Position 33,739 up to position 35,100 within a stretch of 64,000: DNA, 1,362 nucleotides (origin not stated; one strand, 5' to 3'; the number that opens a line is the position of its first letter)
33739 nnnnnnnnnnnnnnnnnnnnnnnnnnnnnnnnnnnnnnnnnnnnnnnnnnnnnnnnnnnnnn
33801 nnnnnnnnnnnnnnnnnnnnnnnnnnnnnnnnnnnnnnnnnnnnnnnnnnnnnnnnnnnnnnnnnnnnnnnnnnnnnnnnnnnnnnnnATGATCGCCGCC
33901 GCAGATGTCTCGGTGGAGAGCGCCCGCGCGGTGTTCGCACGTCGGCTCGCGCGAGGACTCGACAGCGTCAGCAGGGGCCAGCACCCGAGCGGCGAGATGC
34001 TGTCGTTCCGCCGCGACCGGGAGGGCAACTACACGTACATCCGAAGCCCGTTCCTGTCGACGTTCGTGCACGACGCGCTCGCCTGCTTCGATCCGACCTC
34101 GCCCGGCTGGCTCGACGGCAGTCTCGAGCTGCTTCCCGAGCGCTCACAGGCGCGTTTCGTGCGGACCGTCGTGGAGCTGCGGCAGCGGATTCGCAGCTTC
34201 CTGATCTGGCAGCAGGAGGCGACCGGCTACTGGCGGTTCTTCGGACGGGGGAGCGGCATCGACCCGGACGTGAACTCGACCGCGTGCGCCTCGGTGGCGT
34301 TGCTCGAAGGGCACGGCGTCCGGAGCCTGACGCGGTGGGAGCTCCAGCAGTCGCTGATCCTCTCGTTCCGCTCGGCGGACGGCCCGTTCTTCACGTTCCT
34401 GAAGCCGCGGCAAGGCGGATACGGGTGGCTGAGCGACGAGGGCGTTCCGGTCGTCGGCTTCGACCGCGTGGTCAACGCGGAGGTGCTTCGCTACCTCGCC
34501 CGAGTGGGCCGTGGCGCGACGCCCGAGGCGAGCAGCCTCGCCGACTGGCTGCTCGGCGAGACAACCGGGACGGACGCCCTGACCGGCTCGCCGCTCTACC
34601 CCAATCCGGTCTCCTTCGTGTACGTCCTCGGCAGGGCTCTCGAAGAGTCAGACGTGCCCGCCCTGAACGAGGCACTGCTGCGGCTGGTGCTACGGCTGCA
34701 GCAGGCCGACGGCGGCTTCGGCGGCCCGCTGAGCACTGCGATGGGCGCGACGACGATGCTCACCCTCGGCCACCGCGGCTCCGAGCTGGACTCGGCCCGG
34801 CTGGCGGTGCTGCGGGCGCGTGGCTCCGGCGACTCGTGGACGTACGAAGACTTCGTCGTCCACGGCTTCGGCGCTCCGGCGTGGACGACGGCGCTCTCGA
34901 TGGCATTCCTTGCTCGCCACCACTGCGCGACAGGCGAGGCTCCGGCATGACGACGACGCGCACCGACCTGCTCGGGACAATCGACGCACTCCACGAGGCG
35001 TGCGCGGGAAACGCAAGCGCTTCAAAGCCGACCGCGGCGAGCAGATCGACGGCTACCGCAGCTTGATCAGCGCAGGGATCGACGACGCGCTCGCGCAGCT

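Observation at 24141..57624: ~33 kb hybrid isoprenoid / reducing type-II PKS-FAS / glycolipid-type biosynthetic island bracketed by inverted geranylgeranyl-reductase paralogues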

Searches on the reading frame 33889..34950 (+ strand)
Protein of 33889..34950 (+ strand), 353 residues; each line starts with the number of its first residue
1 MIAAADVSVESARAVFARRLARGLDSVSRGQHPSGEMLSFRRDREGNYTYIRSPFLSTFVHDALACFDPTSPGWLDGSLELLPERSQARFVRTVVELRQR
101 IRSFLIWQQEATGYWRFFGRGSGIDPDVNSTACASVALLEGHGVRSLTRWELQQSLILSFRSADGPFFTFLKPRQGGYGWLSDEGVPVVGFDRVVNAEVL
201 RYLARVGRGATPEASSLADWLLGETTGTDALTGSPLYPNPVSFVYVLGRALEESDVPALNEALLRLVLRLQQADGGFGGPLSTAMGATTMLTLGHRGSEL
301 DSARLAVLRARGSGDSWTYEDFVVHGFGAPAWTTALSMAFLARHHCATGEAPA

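Call 10: search_protein_families(library=pfam, proteins=[window:33889-34950:+], max_evalue=0.01)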
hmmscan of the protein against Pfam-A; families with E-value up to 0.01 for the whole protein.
window:33889-34950:+ (353 aa): 0 families

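Call 13: find_encoding_contigs(protein=window:33889-34950:+, flank=10000, max_places=6)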
Protein window:33889-34950:+ (353 aa): no gene with exactly this product is on record in the collection.

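Call 14: find_homologous_proteins(query=window:33889-34950:+, max_evalue=0.001)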
Query window:33889-34950:+ (353 aa): 85 proteins with E <= 0.001 among 8000 candidates.
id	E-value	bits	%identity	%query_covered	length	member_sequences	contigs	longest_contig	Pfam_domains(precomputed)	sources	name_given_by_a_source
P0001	8.9e-234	793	100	100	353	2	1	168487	-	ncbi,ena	-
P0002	1.8e-198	677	85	100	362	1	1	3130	-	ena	-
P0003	5.8e-195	665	84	100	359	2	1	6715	-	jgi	jgi:hypothetical protein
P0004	1.5e-177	608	79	96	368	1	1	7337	-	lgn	-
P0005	2.5e-173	594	83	90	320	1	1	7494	-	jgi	-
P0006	1.9e-172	591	75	100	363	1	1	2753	-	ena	-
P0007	1.7e-167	575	74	99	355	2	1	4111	-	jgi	jgi:hypothetical protein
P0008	3.1e-164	564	75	92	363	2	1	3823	-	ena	-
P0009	8.8e-163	560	73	96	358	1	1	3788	-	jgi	jgi:hypothetical protein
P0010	1.1e-159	549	70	99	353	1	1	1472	-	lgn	-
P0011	2.4e-159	548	72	96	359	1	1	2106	-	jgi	jgi:hypothetical protein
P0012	3.9e-159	548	72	95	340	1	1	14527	-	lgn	-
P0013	4.0e-159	547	69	97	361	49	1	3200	-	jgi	jgi:hypothetical protein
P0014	1.1e-158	546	71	97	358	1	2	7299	-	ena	-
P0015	3.0e-158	545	73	97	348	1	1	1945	-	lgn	-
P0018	8.6e-156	537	70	97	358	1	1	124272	-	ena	-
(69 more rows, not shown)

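Call 15: find_encoding_contigs(protein=P0001, flank=10000, max_places=3)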
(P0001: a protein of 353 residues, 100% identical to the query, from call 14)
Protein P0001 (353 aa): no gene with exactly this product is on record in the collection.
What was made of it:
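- Tried and rejected: Exact look-up of the window's own proteins found nothing (calls 13, 15).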

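Call 16: find_encoding_contigs(protein=P0018, flank=10000, max_places=3)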
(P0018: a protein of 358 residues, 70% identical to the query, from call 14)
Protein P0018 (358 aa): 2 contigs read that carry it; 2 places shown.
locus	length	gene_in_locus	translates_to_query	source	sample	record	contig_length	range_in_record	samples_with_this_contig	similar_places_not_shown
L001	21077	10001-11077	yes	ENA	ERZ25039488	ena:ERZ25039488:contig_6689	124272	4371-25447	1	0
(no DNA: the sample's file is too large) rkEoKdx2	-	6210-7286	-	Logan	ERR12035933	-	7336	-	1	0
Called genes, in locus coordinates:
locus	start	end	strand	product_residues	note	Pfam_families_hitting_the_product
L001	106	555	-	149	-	PF01638:HxlR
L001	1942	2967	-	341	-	PF02401:LYTB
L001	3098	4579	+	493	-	PF01266:DAO (weak), PF01494:FAD_binding_3, PF05834:Lycopene_cycl (weak), PF07992:Pyr_redox_2 (faint), PF13450:NAD_binding_8 (faint), PF01266:DAO (weak), PF04820:Trp_halogenase (weak), PF22578:GGR_cat (weak)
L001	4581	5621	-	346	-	PF00348:polyprenyl_synt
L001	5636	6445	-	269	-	-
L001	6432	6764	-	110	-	-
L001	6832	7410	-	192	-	PF14063:DUF4254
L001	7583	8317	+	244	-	-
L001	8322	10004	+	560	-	-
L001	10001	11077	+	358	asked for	-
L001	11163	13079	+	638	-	PF13489:Methyltransf_23, PF08241:Methyltransf_11, PF08242:Methyltransf_12, PF13649:Methyltransf_25 (weak)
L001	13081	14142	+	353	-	PF13579:Glyco_trans_4_4, PF13439:Glyco_transf_4, PF00534:Glycos_transf_1, PF13692:Glyco_trans_1_4, PF13524:Glyco_trans_1_2 (weak), PF20706:GT4-conflict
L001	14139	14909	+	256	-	PF00106:adh_short, PF08659:KR, PF13561:adh_short_C2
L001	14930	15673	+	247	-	PF00106:adh_short, PF08659:KR, PF23441:SDR, PF13561:adh_short_C2, PF21777:SDR-like (faint)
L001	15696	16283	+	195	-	PF00550:PP-binding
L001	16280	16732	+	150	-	PF07977:FabA, PF22818:ApeI-like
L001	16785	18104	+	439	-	PF00109:ketoacyl-synt, PF00108:Thiolase_N, PF02801:Ketoacyl-synt_C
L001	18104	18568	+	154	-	PF07977:FabA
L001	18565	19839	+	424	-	PF00109:ketoacyl-synt, PF02801:Ketoacyl-synt_C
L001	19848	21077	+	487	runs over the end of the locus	PF00561:Abhydrolase_1 (weak), PF12146:Hydrolase_4 (weak), PF13578:Methyltransf_24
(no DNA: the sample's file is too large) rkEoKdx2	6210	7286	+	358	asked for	-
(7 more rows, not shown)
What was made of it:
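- L001 has different genes left of GGR (call 16).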

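Call 18: find_related_loci(query=A1, collection=genome_contigs, flank=10000)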
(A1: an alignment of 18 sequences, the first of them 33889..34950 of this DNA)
Query A1 (353 aa) in genome_contigs; peptide patterns used: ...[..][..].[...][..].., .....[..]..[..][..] (x = any residue, [..] = any of these).
42 stretches matched a pattern; 9 encode a relative of the query (tblastn E <= 1e-3); 8 distinct loci.
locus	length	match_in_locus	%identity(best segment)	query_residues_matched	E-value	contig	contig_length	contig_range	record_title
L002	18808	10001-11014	70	15-349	1e-159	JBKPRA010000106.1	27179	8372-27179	MAG: Actinomycetota bacterium isolate GS_EKS_MAG_00061 GS_EKS_000004037504, whole genome shotgun sequence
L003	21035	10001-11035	53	3-346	1e-105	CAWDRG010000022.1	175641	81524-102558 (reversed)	MAG: uncultured Firmicutes bacterium isolate MFD05377.bin.2.149 genome assembly, contig: contig_98542, whole genome shot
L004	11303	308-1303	52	22-353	3e-92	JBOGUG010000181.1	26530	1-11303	MAG: Candidatus Promineifilaceae bacterium isolate M3-S_concoct.bin.207 k127_2612109, whole genome shotgun sequence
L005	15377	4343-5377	54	5-346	2e-101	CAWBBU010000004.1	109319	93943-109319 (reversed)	MAG: uncultured Firmicutes bacterium isolate MFD00731.bin.2.212 genome assembly, contig: contig_10563, whole genome shot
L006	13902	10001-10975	44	20-345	1e-75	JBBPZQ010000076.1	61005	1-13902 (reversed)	MAG: Anaerolineae bacterium isolate bin.56 bin.56_S5Ck141_646556_length_61005_cov_24.0000, whole genome shotgun sequence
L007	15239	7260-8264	40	20-343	5e-57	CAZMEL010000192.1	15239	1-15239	MAG TPA_asm: uncultured Thermoanaerobaculia bacterium isolate binchicken_co237_100 genome assembly, contig: NODE_1958_le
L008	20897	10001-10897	37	20-343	3e-38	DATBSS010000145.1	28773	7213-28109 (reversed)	MAG TPA_asm: Myxococcaceae bacterium isolate SMAG_U4163 k141_642280, whole genome shotgun sequence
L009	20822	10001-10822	35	18-280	5e-33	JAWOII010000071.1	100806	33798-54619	MAG: Enhygromyxa sp. isolate CWP5-2.bin.157 k191_1307101, whole genome shotgun sequence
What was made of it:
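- The genome loci are titled Actinomycetota, 'Firmicutes', Promineifilaceae, Myxococcaceae and Enhygromyxa MAGs (call 18).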

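Call 28: list_cluster_members(proteins=[P0001, P0086, P0087])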
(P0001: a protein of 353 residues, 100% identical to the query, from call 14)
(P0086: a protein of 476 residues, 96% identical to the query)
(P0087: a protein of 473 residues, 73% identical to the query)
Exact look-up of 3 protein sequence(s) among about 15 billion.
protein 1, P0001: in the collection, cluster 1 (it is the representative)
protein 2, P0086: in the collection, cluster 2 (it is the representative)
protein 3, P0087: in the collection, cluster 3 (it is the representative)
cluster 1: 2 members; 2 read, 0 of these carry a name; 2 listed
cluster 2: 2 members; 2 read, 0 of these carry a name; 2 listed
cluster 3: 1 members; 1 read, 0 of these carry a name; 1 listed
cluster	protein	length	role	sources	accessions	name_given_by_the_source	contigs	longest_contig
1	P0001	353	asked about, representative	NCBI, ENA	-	-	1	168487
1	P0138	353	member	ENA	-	-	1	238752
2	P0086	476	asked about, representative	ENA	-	-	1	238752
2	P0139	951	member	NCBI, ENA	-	-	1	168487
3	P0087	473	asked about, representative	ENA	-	-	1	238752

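Call 29: find_encoding_contigs(protein=P0138, flank=10000, max_places=2)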
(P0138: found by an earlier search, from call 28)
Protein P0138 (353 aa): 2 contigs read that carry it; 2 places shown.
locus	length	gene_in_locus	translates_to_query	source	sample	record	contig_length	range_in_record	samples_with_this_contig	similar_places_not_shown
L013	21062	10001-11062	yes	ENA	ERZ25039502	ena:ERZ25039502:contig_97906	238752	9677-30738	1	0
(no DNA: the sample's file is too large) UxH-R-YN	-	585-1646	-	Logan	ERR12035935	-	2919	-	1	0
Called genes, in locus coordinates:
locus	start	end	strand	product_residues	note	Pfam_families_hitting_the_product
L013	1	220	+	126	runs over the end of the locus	PF01894:YjbQ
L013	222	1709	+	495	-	PF00070:Pyr_redox (faint), PF01266:DAO, PF01494:FAD_binding_3, PF05834:Lycopene_cycl, PF07992:Pyr_redox_2 (weak), PF12831:FAD_oxidored (weak), PF01266:DAO, PF22578:GGR_cat (weak), +3 more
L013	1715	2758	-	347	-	PF00348:polyprenyl_synt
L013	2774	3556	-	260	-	-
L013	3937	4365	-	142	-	PF14063:DUF4254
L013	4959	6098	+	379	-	PF07819:PGAP1 (weak)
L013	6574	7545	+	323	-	PF00348:polyprenyl_synt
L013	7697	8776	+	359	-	-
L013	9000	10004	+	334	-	-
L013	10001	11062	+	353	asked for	-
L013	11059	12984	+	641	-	PF13489:Methyltransf_23, PF08241:Methyltransf_11, PF08242:Methyltransf_12, PF13649:Methyltransf_25, PF13847:Methyltransf_31 (faint)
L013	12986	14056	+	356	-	PF13439:Glyco_transf_4, PF13579:Glyco_trans_4_4, PF20706:GT4-conflict, PF00534:Glycos_transf_1, PF13692:Glyco_trans_1_4, PF13524:Glyco_trans_1_2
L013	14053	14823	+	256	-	PF00106:adh_short, PF08659:KR, PF13561:adh_short_C2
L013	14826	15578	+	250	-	PF23441:SDR, PF00106:adh_short, PF08659:KR, PF13561:adh_short_C2, PF21777:SDR-like (faint)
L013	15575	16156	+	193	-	PF00550:PP-binding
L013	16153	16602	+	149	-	PF07977:FabA, PF22818:ApeI-like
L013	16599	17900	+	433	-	PF00109:ketoacyl-synt, PF00108:Thiolase_N, PF02801:Ketoacyl-synt_C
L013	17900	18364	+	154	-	PF07977:FabA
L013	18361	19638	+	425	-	PF00109:ketoacyl-synt, PF02801:Ketoacyl-synt_C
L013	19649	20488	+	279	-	PF12146:Hydrolase_4 (faint), PF12697:Abhydrolase_6 (weak), PF00326:Peptidase_S9 (faint)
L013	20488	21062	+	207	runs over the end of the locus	PF13578:Methyltransf_24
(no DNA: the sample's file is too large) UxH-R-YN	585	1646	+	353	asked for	-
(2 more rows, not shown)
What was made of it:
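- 34947..36875 (+): 641-aa fusion (m14): all-alpha domain with DDxxD and NDxxDxxxD motifs, then a Cys4 zinc ribbon, then a SAM methyltransferase. Frameshifted in the window. Intact in L013, L001 and L002 (calls 16, 29).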
